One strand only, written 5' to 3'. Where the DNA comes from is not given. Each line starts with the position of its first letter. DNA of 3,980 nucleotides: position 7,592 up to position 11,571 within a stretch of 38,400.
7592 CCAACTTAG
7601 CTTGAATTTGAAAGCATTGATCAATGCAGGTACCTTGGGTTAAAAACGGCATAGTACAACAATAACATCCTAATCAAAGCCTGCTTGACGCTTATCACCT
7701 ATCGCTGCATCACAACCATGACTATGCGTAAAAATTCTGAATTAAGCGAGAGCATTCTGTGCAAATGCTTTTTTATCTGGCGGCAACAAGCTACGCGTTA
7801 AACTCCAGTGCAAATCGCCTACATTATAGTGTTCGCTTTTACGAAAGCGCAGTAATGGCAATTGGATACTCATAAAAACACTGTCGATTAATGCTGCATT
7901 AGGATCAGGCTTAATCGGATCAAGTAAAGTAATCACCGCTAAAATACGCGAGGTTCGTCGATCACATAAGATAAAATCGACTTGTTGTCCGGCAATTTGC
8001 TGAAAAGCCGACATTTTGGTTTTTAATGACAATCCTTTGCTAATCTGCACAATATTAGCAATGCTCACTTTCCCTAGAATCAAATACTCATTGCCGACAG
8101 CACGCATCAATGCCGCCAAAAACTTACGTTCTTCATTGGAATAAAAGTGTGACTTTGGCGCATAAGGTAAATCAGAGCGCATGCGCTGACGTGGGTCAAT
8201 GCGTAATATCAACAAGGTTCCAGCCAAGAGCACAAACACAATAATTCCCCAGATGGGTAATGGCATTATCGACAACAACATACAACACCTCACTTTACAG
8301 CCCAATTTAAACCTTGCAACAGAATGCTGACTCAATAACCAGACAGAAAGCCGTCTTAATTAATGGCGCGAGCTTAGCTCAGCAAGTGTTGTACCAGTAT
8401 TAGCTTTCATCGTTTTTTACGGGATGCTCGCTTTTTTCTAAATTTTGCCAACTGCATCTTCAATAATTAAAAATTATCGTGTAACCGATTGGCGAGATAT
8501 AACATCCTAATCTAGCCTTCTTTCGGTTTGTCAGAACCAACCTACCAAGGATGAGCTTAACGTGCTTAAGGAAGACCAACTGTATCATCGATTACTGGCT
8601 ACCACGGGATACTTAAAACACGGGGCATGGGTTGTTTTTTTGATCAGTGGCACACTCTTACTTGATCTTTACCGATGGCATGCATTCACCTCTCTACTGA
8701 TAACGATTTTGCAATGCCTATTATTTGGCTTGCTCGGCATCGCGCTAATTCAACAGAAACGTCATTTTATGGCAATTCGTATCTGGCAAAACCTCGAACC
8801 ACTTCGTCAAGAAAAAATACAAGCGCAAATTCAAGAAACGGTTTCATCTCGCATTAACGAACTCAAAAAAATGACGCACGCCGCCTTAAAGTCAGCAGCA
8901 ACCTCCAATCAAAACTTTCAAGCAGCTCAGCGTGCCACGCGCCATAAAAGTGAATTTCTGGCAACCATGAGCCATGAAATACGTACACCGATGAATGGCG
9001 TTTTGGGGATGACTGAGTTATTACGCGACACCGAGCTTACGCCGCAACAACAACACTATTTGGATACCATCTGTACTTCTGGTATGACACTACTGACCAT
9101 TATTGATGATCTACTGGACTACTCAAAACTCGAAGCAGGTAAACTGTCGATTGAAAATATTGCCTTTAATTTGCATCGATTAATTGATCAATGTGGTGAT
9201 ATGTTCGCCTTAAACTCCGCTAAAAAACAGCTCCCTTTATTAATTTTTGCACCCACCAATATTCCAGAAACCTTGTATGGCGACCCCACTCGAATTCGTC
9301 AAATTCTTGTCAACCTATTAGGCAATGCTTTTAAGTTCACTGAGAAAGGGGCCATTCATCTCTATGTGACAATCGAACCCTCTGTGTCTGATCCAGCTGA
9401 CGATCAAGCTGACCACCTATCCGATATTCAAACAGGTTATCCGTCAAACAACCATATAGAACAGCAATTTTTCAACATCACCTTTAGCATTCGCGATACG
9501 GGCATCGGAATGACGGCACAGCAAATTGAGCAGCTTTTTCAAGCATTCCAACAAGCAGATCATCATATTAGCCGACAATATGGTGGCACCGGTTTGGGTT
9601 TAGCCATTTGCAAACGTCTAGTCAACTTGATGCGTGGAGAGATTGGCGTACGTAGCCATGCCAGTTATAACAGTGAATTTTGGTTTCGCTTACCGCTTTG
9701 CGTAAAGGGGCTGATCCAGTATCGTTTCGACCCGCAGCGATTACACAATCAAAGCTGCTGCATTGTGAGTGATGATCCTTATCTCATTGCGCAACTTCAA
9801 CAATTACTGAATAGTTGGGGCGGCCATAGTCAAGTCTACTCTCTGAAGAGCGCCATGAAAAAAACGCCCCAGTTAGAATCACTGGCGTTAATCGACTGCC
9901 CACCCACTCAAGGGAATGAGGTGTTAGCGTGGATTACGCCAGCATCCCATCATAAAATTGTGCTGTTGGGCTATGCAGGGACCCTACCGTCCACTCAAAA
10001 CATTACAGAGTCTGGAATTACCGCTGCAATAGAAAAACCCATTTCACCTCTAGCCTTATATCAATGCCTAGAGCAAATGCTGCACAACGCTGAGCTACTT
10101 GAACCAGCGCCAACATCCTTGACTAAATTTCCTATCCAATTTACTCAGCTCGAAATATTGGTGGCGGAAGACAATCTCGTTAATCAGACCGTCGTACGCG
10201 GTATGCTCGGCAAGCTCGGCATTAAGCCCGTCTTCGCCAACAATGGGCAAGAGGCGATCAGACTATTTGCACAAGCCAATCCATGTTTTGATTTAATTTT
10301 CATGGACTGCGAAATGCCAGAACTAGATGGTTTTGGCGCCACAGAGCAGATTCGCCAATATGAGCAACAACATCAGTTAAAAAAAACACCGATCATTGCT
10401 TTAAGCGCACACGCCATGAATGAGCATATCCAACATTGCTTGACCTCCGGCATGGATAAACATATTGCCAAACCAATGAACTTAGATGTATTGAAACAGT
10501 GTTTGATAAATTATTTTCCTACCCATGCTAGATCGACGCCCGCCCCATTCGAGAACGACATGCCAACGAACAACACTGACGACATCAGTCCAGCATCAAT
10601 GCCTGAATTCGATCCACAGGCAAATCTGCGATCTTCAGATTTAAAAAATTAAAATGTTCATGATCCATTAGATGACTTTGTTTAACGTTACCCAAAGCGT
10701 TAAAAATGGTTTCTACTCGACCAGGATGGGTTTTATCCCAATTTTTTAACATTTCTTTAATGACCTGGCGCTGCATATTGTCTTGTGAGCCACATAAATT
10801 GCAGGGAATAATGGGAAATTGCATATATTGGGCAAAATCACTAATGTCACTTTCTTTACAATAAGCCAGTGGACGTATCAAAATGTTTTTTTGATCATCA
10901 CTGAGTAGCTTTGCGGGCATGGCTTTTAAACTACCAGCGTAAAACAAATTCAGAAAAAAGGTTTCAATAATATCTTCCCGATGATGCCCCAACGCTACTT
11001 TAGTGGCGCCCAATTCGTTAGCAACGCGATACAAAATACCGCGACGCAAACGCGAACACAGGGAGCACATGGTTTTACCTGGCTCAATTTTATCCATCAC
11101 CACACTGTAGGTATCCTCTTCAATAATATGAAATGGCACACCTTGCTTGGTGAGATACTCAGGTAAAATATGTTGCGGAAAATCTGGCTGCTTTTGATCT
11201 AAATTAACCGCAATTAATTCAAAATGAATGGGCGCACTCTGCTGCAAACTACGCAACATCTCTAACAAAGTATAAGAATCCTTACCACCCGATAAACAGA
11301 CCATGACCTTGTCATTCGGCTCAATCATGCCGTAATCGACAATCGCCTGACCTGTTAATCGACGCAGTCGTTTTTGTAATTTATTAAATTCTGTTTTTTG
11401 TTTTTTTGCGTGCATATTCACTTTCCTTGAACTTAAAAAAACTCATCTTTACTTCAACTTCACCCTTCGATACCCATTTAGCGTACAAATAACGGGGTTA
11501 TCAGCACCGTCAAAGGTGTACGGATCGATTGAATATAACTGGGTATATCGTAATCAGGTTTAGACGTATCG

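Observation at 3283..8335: Five-gene kinase / phosphatase / vWA / nuclease-fold cassette: an expanded TerY-P (YegI-YegK-YegL-like) triad as a candidate undescribed conflict or defence system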

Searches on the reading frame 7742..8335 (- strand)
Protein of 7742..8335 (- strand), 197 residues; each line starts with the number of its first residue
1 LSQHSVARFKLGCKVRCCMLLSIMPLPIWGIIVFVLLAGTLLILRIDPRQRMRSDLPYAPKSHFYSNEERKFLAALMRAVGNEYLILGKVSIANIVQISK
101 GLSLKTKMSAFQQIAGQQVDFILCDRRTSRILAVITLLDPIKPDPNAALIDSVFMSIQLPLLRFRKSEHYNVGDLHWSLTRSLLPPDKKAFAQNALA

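Call 3: search_protein_families(library=pfam, proteins=[window:7742-8335:-], max_evalue=0.01)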
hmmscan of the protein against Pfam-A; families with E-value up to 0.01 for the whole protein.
window:7742-8335:- (197 aa): 1 family
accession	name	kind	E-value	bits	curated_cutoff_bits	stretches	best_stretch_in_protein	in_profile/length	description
PF10881.14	DUF2726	-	1.7e-19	70.2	24.7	1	65-175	5-119/126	Protein of unknown function (DUF2726)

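Call 4: search_protein_families(library=padloc, proteins=[window:7742-8335:-], max_evalue=0.01)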
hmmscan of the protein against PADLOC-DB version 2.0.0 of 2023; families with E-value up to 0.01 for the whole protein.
window:7742-8335:- (197 aa): 0 families

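Call 5: search_protein_families(library=ncbifam, proteins=[window:7742-8335:-], max_evalue=0.01)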
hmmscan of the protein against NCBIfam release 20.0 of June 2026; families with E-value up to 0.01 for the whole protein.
window:7742-8335:- (197 aa): 0 families

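Call 48: search_protein_representatives(protein=window:7742-8281:-)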
Query: 179 residues. Proteins with E-value up to 0.001 (for the whole library): 2089; up to 1e-10: 219; up to 1e-30: 4. The best 150 are listed.
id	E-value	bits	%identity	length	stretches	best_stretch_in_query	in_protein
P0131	2.3e-99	346.7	90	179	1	2-179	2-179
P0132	2.1e-40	154.9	54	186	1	13-158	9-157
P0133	1.7e-34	135.7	41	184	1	16-170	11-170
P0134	2.2e-33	132.1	44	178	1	15-173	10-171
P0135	1.5e-30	122.8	39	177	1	11-162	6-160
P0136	8.5e-30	120.4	43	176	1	15-162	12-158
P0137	1.1e-26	110.3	40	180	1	13-167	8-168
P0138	2.5e-25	105.8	39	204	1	10-170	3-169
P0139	3.6e-23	98.8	31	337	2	7-157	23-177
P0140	2.3e-22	96.2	35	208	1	15-168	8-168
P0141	2.7e-22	96.0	34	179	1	21-165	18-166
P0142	3.2e-19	86.0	32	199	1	25-163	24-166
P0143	3.2e-19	86.0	33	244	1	13-159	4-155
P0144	6.9e-18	81.6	32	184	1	17-172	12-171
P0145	8.9e-18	81.3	35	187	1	33-161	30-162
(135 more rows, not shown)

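Call 56: find_related_loci(query=A2, collection=metagenome_contigs, flank=6000)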
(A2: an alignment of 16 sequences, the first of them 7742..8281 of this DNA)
Query A2 (179 aa) in metagenome_contigs; peptide patterns used: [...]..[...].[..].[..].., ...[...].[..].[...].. (x = any residue, [..] = any of these).
498 stretches matched a pattern; 330 encode a relative of the query (tblastn E <= 1e-3); the best 80 are kept; 80 distinct loci.
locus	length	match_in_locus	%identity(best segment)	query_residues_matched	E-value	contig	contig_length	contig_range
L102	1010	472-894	36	15-152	7e-22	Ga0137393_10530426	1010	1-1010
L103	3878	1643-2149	31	6-165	2e-21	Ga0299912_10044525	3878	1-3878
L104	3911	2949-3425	30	26-179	4e-20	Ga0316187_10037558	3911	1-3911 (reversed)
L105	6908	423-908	32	3-165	6e-18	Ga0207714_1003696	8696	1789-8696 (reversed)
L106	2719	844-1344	28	13-177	1e-17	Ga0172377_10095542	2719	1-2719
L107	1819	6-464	31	17-165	5e-17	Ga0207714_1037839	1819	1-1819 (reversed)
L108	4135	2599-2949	33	38-153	3e-16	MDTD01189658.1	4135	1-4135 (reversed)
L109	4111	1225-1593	34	35-157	1e-15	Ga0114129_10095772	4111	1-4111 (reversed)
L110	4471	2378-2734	36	36-153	6e-15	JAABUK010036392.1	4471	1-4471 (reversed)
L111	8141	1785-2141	36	36-153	6e-15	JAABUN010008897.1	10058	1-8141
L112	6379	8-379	30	61-179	1e-14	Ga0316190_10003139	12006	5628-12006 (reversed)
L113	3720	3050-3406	35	36-153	1e-14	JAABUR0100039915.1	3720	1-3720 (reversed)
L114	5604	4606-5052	30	7-153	1e-14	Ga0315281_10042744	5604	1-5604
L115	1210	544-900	34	36-153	1e-14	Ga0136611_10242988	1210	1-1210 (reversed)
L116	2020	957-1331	32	31-157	1e-14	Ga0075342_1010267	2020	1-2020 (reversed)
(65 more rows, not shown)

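Call 64: search_protein_families(library=padloc, proteins=[window:7742-8281:-], max_evalue=10)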
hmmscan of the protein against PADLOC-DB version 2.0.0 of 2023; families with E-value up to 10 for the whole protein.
window:7742-8281:- (179 aa): 0 families

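Call 83: search_solved_structures(query=A7, max_evalue=10, show_alignments=3)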
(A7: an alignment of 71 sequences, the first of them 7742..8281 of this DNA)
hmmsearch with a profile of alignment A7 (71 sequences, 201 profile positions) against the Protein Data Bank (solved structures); distinct sequences matched with E-value up to 10: 0.

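Call 84: find_homologous_proteins(query=window:7742-8281:-, max_evalue=1e-8)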
Query window:7742-8281:- (179 aa): 8 proteins with E <= 1e-8 among 146 candidates.
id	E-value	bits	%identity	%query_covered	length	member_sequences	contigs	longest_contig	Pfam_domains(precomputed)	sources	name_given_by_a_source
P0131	7.4e-99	347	90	100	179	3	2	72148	PF10881.15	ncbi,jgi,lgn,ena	jgi:hypothetical protein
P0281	3.0e-97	341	88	100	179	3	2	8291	PF10881.15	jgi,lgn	jgi:hypothetical protein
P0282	2.5e-80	286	75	99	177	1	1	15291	PF10881.15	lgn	-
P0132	6.6e-40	155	52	84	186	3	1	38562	PF10881.15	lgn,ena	-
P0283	5.2e-37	146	46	86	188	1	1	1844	PF10881.15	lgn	-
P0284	3.2e-34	136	41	97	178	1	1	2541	PF10881.15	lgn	-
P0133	5.2e-34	136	38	93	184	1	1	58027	PF10881.15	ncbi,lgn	-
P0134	6.8e-33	132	42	92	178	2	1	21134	PF10881.15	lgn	-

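Call 85: find_encoding_contigs(protein=P0132, flank=6000, max_places=2)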
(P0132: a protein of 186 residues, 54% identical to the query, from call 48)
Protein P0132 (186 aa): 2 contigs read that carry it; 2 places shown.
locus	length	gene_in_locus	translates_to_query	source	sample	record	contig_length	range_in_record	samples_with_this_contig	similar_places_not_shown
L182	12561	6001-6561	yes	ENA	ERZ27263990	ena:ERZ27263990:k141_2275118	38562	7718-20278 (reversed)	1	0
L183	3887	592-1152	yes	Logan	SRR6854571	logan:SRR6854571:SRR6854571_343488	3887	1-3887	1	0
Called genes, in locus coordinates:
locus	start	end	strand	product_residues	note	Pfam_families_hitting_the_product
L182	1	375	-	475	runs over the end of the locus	PF13717:Zn_ribbon_4, PF13719:Zn_ribbon_5, PF11906:DUF3426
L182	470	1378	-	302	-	PF06325:PrmA, PF05175:MTS, PF13489:Methyltransf_23 (weak), PF02475:TRM5-TYW2_MTfase (weak), PF13847:Methyltransf_31, PF08241:Methyltransf_11 (faint), PF08242:Methyltransf_12 (weak), PF13649:Methyltransf_25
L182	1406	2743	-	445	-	PF00289:Biotin_carb_N, PF02786:CPSase_L_D2, PF07478:Dala_Dala_lig_C, PF02222:ATP-grasp (weak), PF02785:Biotin_carb_C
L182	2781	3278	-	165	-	PF00364:Biotin_lipoyl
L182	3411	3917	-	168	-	PF01220:DHquinase_II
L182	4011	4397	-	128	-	PF01850:PIN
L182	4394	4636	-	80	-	PF02604:PhdYeFM_antitox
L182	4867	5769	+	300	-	PF01171:ATP_bind_3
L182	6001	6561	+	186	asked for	PF10881:DUF2726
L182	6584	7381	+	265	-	PF03109:ABC1 (faint), PF00069:Pkinase, PF01636:APH (faint), PF07714:PK_Tyr_Ser-Thr, PF06293:Kdo (weak)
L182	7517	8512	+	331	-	-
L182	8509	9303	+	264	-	PF01061:ABC2_membrane, PF12698:ABC2_membrane_3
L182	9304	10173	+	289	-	PF14819:QueF_N, PF14489:QueF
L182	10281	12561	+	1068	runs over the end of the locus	PF14870:PSII_BNR, PF07693:KAP_NTPase, PF20693:YobI-ATPase (faint)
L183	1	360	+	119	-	?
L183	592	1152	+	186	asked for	PF10881:DUF2726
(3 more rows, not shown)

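Call 86: find_encoding_contigs(protein=P0133, flank=6000, max_places=2)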
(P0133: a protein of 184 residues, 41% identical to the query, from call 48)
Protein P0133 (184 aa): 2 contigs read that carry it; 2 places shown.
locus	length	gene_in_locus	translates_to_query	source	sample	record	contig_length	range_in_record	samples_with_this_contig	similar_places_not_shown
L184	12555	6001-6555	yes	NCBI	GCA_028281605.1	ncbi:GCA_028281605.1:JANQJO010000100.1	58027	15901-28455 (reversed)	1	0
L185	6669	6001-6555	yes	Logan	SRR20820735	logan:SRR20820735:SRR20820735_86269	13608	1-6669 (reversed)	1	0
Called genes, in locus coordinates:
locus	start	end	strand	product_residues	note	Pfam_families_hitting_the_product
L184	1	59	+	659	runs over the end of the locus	-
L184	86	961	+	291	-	PF13641:Glyco_tranf_2_3, PF00535:Glycos_transf_2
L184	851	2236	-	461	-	PF00069:Pkinase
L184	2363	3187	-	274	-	-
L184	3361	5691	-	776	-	PF07695:7TMR-DISM_7TM (faint), PF00512:HisKA, PF02518:HATPase_c, PF00072:Response_reg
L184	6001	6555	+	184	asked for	PF10881:DUF2726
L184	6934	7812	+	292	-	PF00069:Pkinase, PF07714:PK_Tyr_Ser-Thr, PF03109:ABC1, PF14531:Kinase-like (weak)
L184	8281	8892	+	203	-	-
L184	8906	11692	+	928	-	PF12705:PDDEXK_1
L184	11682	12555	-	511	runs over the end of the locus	-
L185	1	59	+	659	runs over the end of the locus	-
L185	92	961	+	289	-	PF00535:Glycos_transf_2, PF13641:Glyco_tranf_2_3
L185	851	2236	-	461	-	PF00069:Pkinase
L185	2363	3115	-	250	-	-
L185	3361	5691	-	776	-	PF07695:7TMR-DISM_7TM (faint), PF00512:HisKA, PF02518:HATPase_c, PF00072:Response_reg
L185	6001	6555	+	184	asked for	PF10881:DUF2726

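Call 95: predict_structure(alignment_id=A8)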
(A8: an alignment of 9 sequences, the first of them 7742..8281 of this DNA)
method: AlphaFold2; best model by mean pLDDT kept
length: 179 residues; sequences in the alignment: 9
mean_pLDDT: 74.7   pTM: 0.62
mean pLDDT of the five models: 74.7, 74.4, 74.3, 72.7, 72.2
residues with pLDDT >= 90: 21; 70-90: 98; 50-70: 37; < 50: 23
segments of 3 or more residues with pLDDT < 50: 1-4, 28-44
pLDDT, mean of each block of 10 residues (from residue 1): 54 78 61 42 63 89 84 80 67 69 87 89 80 83 90 88 80 60
secondary structure, 60 per line:
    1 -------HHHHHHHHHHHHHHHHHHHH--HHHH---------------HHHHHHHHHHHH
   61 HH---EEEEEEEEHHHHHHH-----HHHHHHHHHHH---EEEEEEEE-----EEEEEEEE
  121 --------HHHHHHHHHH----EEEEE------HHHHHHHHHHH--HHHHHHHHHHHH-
elements in order: H8-27 H30-33 H49-62 E66-73 H74-80 H86-96 E100-107 E113-120 H129-138 E143-147 H154-164 H167-178

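Call 97: fold_search(model_id=the predicted structure, library=pdb)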
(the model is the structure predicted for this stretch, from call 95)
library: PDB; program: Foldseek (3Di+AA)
matches with E <= 10: 955; with E <= 0.001: 0
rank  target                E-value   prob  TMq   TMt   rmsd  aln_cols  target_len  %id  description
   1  9ibq_A                1.3e-02  0.96  0.35  0.23   7.5       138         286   10  Structure of BstEII with DNA substrate (released 2026-03-04)
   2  1t0f_B                6.3e-02  0.38  0.28  0.21  10.3       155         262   17  Crystal Structure of the TnsA/TnsC(504-555) complex (released 2004-11-09)
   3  1f1z_A                1.0e-01  0.57  0.30  0.21   7.9       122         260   13  TNSA, a catalytic component of the TN7 transposition system (released 2000-06-28)
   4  1t0f_A                1.0e-01  0.54  0.29  0.20   7.8       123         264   17  Crystal Structure of the TnsA/TnsC(504-555) complex (released 2004-11-09)
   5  5y7q_A                1.2e-01  0.77  0.27  0.10   4.6        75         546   11  Crystal structure of paFAN1 bound to 2nt 5'flap DNA with gap (released 2018-03-14)
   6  8dk3_A                1.4e-01  0.06  0.13  0.06  20.6       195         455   10  CryoEM structure of Pseudomonas aeruginosa PA14 JetC ATPase domain bound to DNA and cWHD domain of JetA (released 2022-10-05)
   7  5y7g_C                1.8e-01  0.44  0.25  0.10   6.1        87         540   11  Crystal structure of paFAN1 bound to 1nt 5'flap DNA with gap (released 2018-03-14)
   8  4r89_A                2.0e-01  0.54  0.26  0.11   6.3        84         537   11  Crystal structure of paFAN1 - 5' flap DNA complex with Manganase (released 2014-10-29)
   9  9e9i                  2.2e-01  0.20  0.18  0.19   4.3        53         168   15  Crystal Structure of human KRAS G12C covalently bound to nopinone-derived naphthol compound 21 (released 2025-02-26)
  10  4qbn_A                2.3e-01  0.47  0.31  0.53   6.0       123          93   10  VRR_NUC domain (released 2014-09-10)
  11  9g0y                  2.5e-01  0.33  0.20  0.21   3.8        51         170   14  Human KRas4A (GDP) in complex with compound 11 (released 2025-04-16)
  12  1iaq_A                2.5e-01  0.18  0.26  0.30  10.0       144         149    9  C-H-RAS P21 PROTEIN MUTANT WITH THR 35 REPLACED BY SER (T35S) COMPLEXED WITH GUANOSINE-5'-[B,G-IMIDO] TRIPHOSPHATE (released 2001-06-06)
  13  6h47_A                2.5e-01  0.18  0.18  0.19   4.3        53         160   15  Human KRAS in complex with darpin K19 (released 2019-04-24)
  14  6ms9_C                2.5e-01  0.11  0.22  0.24  10.6       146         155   13  GDP-bound KRAS P34R mutant (released 2020-04-15)
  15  5vpy_A                2.7e-01  0.18  0.18  0.20   4.1        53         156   17  Crystal structure of human KRAS G12A mutant in complex with GppNHp (released 2017-12-06)
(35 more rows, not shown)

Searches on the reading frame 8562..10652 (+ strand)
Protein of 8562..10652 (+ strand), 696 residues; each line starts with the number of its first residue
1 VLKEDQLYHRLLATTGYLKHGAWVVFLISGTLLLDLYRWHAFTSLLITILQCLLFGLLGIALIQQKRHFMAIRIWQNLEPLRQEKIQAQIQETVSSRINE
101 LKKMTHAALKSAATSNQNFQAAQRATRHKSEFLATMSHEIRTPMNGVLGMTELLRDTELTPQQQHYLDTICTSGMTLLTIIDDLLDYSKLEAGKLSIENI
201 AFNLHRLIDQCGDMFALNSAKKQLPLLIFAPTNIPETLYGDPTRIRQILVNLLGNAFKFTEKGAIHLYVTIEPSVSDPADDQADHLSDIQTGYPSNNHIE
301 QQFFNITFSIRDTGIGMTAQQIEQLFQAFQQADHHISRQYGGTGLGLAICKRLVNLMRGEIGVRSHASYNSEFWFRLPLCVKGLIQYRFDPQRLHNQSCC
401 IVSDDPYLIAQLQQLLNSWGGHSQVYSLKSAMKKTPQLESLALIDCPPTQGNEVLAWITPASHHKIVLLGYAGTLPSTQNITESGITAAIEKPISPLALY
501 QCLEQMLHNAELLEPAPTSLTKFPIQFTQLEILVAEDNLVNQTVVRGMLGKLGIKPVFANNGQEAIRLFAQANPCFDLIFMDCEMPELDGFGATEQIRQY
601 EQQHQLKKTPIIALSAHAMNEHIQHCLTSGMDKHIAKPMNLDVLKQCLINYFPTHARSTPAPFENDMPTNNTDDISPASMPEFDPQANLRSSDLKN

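Call 9: search_protein_families(library=pfam, proteins=[window:8562-10652:+], max_evalue=0.001)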
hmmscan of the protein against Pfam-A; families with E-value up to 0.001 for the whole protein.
window:8562-10652:+ (696 aa): 4 families
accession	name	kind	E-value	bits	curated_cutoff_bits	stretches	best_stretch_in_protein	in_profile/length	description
PF00072.30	Response_reg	-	4.5e-28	98.1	30.2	1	532-646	1-108/111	Response regulator receiver domain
PF02518.31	HATPase_c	-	3.8e-24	85.7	26.4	1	240-379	1-109/111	Histidine kinase-, DNA gyrase B-, and HSP90-like ATPase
PF00512.31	HisKA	-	2.3e-23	82.4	26.9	1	129-193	2-66/66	His Kinase A (phospho-acceptor) domain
PF24896.1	Receiver_CRE1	-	0.00031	21.4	27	0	524-649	1-132/136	AHK4/CRE1/WOL first receiver domain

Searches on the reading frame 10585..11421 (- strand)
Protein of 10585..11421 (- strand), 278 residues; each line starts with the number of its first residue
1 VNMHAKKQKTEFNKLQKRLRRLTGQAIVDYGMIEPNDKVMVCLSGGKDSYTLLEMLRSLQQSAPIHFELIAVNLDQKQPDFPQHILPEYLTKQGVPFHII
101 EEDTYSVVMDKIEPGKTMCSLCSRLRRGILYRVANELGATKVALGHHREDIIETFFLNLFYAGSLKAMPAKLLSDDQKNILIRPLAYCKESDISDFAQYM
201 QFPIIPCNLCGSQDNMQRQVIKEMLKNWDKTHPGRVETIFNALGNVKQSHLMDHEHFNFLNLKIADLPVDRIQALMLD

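Call 9: search_protein_families(library=pfam, proteins=[window:10585-11421:-], max_evalue=0.001)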
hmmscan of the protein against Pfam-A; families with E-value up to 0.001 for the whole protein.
window:10585-11421:- (278 aa): 1 family
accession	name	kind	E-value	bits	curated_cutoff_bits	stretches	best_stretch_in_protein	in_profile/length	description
PF01171.26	ATP_bind_3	-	3.9e-16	59.7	27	1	38-201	1-160/182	PP-loop family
